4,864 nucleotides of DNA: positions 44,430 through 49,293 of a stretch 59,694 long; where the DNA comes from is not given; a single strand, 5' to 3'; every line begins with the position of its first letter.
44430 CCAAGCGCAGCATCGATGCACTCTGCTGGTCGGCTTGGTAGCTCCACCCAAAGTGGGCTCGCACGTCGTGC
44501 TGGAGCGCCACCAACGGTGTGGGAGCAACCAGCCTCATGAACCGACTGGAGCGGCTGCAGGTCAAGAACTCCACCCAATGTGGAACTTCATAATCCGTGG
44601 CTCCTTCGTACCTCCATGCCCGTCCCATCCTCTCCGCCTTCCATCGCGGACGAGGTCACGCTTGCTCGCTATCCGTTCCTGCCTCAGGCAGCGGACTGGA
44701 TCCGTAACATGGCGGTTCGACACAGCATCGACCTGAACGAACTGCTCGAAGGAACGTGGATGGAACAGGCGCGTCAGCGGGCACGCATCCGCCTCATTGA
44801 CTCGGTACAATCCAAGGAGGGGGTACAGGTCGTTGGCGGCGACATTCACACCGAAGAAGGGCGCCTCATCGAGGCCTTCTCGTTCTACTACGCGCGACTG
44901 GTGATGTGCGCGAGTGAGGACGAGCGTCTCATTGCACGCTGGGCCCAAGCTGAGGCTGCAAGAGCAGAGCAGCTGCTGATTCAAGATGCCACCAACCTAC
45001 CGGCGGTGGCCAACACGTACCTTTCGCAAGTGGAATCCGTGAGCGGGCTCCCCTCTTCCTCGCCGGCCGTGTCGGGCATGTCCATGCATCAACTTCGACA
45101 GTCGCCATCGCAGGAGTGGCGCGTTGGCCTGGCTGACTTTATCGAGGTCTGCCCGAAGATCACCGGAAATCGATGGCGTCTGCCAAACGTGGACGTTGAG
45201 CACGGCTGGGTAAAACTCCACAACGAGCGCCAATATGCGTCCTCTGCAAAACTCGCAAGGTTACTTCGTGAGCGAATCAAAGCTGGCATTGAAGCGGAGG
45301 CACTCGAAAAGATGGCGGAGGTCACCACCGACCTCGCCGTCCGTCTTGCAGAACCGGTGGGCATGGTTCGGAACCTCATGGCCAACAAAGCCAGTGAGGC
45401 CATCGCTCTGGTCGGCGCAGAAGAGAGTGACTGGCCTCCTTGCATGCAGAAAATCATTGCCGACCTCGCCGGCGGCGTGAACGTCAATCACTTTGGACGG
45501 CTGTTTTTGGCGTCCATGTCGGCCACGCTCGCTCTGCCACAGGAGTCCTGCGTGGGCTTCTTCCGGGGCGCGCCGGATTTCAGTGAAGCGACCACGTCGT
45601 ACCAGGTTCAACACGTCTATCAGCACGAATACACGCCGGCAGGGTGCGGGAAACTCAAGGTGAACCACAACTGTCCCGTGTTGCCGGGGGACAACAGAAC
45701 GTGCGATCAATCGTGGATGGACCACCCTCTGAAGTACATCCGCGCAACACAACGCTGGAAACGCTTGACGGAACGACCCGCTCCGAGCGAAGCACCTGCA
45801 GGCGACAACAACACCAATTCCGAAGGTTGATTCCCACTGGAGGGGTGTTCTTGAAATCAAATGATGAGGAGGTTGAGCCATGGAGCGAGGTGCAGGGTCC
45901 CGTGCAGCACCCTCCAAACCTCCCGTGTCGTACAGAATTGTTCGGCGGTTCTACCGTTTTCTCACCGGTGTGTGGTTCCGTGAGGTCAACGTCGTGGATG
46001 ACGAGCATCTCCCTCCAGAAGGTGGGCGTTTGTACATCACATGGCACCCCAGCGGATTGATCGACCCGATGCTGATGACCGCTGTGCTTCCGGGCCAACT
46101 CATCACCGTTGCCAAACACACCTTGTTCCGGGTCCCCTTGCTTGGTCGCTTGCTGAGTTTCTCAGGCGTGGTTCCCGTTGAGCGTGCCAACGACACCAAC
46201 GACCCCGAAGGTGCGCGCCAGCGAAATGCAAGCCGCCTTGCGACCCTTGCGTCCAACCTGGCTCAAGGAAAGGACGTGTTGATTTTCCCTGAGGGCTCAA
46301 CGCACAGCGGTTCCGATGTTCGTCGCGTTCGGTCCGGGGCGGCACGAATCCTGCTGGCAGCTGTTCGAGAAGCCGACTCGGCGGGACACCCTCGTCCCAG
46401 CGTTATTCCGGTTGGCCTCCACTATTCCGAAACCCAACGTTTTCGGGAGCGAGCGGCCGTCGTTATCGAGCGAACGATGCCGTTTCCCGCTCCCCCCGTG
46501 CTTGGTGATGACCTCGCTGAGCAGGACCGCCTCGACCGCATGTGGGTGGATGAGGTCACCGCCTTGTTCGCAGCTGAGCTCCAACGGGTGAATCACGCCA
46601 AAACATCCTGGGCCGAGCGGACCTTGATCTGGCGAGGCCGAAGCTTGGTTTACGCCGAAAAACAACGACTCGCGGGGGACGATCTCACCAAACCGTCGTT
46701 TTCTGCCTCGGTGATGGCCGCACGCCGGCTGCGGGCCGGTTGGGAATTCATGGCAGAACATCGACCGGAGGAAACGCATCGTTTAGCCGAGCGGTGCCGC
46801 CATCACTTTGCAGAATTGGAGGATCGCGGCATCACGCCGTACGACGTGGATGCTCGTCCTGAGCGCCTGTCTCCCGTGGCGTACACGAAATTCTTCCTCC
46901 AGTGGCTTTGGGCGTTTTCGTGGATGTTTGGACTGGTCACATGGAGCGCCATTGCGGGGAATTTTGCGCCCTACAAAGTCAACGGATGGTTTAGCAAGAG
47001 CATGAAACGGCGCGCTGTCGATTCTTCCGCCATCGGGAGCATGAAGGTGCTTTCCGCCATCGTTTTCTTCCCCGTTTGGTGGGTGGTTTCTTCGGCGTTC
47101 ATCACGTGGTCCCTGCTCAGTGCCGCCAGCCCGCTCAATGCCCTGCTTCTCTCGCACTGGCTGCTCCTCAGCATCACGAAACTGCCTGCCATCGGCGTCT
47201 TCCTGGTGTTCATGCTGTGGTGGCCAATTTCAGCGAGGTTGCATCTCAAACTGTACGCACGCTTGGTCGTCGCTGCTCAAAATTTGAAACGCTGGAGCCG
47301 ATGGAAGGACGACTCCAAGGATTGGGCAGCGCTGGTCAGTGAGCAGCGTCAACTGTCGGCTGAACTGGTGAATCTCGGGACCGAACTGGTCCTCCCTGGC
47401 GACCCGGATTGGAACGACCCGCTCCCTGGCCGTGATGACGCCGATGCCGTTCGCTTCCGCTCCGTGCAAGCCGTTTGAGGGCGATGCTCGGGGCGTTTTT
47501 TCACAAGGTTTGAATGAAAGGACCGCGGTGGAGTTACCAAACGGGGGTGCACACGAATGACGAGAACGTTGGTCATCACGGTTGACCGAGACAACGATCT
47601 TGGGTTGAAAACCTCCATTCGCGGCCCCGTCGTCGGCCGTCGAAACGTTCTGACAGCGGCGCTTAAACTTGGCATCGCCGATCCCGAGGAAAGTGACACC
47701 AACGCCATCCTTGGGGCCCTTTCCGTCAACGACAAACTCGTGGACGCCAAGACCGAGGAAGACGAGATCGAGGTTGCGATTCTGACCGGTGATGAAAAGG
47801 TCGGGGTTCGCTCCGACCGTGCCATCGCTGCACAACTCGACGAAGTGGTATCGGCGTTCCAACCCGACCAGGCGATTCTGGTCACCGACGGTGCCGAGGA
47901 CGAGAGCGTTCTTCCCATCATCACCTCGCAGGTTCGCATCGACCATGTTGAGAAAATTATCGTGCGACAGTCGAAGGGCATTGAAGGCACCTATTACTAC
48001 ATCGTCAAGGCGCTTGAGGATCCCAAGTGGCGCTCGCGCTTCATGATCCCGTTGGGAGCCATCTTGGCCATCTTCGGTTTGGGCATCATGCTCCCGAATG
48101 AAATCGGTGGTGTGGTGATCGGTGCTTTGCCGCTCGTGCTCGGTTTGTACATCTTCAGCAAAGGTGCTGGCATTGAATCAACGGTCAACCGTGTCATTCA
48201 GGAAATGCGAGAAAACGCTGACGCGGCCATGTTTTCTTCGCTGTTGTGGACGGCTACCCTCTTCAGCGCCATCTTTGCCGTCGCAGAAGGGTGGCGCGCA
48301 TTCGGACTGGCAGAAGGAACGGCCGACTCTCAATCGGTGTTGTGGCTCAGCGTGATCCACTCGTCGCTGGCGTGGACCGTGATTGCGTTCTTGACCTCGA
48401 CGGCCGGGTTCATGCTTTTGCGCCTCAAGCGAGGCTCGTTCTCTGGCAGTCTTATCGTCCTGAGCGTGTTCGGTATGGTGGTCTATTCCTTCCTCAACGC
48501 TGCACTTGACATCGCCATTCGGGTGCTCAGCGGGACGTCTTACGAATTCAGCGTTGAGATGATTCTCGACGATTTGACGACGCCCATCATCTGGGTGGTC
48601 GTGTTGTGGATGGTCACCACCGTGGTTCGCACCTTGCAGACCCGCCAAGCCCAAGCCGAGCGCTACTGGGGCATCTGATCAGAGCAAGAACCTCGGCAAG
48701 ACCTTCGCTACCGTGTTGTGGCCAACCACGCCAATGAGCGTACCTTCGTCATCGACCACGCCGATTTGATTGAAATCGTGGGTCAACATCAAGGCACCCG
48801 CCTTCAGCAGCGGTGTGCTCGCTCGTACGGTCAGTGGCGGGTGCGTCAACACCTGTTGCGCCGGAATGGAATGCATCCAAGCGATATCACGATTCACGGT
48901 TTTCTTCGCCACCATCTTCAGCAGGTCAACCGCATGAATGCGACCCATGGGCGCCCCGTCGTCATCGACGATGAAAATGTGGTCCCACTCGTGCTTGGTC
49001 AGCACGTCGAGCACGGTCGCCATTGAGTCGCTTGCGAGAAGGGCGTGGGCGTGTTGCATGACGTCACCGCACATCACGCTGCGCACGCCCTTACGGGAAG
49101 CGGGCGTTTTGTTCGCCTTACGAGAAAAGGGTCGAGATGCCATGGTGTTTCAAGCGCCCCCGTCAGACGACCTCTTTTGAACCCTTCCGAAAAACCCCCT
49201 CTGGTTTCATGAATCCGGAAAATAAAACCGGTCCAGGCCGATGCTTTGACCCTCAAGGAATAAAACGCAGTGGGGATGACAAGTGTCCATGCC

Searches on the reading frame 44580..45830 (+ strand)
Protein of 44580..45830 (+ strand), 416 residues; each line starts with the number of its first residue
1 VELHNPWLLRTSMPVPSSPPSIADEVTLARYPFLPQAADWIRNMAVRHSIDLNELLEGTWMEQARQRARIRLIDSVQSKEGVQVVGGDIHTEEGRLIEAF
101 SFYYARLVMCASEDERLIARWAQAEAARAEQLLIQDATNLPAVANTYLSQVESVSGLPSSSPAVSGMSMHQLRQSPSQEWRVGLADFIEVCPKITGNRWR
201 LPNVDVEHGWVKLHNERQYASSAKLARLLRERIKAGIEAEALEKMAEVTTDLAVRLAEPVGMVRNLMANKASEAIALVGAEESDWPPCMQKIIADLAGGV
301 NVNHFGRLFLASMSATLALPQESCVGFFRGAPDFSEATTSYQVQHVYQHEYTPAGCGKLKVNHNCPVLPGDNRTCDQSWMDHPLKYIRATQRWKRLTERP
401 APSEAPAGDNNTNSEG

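Call 13: search_protein_families(library=pfam, proteins=[window:44580-45830:+], max_evalue=0.00001)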
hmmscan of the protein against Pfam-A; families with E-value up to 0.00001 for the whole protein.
window:44580-45830:+ (416 aa): 1 family
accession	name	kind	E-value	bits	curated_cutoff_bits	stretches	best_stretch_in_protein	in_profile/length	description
PF04104.19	DNA_primase_lrg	-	1.7e-13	50.9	22.4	1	182-368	5-207/266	Eukaryotic and archaeal DNA primase, large subunit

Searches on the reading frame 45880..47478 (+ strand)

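Call 13: search_protein_families(library=pfam, proteins=[window:45880-47478:+], max_evalue=0.00001)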
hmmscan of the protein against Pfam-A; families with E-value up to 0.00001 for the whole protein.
window:45880-47478:+ (532 aa): 1 family
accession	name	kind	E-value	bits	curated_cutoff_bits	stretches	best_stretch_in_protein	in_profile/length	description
PF01553.26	Acyltransferase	-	1.1e-19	71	23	1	36-179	2-130/132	Acyltransferase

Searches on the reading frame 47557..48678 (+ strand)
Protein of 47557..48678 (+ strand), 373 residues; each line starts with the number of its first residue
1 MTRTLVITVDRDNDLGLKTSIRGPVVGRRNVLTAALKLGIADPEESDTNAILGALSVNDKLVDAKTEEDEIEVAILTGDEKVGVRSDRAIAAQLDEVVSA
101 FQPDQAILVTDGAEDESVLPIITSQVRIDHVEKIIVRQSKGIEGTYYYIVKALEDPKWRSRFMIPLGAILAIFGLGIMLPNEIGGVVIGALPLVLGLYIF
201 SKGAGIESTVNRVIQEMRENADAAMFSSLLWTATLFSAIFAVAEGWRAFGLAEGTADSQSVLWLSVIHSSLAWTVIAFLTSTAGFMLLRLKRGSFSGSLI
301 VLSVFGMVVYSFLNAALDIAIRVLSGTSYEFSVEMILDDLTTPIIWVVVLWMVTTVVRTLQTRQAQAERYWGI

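Call 13: search_protein_families(library=pfam, proteins=[window:47557-48678:+], max_evalue=0.00001)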
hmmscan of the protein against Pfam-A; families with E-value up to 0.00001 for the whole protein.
window:47557-48678:+ (373 aa): 1 family
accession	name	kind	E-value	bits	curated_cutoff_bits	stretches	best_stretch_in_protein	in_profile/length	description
PF04123.18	DUF373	-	4.6e-86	289.7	28.3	1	3-333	1-320/335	Domain of unknown function (DUF373)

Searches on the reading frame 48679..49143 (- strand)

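Call 75: search_protein_families(library=pfam, proteins=[window:48679-49143:-], max_evalue=0.0001)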
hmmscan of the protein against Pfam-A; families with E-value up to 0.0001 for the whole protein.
window:48679-49143:- (154 aa): 1 family
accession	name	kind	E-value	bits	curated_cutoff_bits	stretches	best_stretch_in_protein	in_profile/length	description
PF00571.33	CBS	-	1.4e-16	60.9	24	2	97-149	3-55/57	CBS domain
